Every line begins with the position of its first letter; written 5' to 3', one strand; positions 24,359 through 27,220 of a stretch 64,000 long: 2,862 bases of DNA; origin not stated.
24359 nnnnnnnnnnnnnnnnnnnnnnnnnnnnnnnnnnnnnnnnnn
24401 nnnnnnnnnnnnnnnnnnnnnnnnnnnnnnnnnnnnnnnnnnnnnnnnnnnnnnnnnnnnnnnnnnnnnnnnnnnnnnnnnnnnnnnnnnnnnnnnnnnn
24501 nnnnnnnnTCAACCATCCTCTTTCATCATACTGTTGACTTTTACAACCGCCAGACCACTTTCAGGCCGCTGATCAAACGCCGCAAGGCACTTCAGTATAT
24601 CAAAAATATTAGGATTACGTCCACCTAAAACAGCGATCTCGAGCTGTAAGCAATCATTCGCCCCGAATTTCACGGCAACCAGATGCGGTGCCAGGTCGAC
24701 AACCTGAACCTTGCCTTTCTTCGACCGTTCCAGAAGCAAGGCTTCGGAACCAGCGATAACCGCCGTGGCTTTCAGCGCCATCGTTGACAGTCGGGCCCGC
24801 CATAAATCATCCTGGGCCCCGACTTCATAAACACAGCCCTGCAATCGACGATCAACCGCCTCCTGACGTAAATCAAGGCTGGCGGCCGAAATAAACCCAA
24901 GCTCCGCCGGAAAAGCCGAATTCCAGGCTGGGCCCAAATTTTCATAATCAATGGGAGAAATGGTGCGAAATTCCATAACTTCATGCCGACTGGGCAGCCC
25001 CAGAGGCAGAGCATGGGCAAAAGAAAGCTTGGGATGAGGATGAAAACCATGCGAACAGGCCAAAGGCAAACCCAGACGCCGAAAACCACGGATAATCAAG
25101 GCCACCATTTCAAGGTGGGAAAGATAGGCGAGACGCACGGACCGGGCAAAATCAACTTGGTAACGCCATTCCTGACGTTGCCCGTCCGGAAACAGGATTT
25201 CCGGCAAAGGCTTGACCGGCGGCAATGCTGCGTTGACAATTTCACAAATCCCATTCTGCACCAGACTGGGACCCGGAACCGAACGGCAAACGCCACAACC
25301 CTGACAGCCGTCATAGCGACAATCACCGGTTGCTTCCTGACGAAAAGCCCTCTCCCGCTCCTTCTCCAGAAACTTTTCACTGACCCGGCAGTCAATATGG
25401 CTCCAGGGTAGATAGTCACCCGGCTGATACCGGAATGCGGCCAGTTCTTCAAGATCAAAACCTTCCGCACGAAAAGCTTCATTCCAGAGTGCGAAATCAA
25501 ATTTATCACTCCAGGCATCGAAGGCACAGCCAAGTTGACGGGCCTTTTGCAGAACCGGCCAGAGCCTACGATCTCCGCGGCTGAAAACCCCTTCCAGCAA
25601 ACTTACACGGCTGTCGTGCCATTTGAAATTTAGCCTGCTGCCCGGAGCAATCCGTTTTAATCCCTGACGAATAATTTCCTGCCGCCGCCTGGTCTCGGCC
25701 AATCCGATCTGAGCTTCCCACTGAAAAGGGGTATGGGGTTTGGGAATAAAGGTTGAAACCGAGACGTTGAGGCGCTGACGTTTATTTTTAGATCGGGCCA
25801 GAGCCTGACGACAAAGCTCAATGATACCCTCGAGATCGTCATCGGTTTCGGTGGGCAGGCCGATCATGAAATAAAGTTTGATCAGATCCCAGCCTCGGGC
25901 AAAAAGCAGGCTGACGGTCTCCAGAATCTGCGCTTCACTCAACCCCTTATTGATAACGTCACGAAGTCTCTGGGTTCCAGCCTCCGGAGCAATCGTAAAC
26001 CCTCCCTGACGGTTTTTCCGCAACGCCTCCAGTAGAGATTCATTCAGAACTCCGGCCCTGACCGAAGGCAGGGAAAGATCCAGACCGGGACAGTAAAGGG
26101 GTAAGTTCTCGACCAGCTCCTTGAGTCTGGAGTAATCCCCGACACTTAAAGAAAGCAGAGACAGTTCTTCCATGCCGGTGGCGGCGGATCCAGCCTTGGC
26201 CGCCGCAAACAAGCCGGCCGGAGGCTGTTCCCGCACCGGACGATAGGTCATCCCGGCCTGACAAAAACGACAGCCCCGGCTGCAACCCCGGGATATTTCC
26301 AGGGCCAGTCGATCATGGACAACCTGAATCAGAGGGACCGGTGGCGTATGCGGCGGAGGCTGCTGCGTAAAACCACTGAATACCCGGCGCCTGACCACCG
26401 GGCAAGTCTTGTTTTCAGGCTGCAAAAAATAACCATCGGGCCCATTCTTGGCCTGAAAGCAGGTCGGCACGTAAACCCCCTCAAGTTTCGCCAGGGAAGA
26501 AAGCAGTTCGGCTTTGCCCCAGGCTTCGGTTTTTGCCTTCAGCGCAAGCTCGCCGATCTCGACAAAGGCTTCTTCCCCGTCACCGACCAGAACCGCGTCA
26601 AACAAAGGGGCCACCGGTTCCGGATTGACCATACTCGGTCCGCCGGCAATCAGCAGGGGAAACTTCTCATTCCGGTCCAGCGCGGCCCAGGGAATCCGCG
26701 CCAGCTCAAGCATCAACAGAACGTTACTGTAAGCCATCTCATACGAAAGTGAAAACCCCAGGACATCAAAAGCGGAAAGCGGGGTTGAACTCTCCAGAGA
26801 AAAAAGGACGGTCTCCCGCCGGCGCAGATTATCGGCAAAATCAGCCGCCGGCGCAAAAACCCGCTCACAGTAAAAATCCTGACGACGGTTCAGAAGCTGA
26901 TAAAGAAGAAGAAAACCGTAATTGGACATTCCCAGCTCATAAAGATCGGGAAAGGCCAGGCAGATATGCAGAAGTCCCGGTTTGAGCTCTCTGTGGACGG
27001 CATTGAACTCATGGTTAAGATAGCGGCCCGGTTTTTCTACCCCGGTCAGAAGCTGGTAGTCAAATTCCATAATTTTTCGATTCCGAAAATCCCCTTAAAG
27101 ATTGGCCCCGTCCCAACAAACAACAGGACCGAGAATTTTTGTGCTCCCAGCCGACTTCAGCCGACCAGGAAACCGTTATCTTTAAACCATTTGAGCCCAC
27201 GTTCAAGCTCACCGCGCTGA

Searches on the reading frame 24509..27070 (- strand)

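Call 80: search_protein_families(library=ncbifam, proteins=[window:24509-27070:-], max_evalue=1e-20)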
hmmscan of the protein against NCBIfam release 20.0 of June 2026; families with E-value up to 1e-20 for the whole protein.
window:24509-27070:- (853 aa): 2 families
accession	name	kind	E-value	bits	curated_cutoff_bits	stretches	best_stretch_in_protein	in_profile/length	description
TIGR03960.1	rSAM_fuse_unch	hypoth_equivalog_domain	2.6e-191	637.2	462.3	1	7-597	3-600/605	TIGR03960 family B12-binding radical SAM protein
TIGR03936.1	sam_1_link_chp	equivalog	5.1e-35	121.1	71.9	1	636-842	1-203/209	TIGR03936 family radical SAM-associated protein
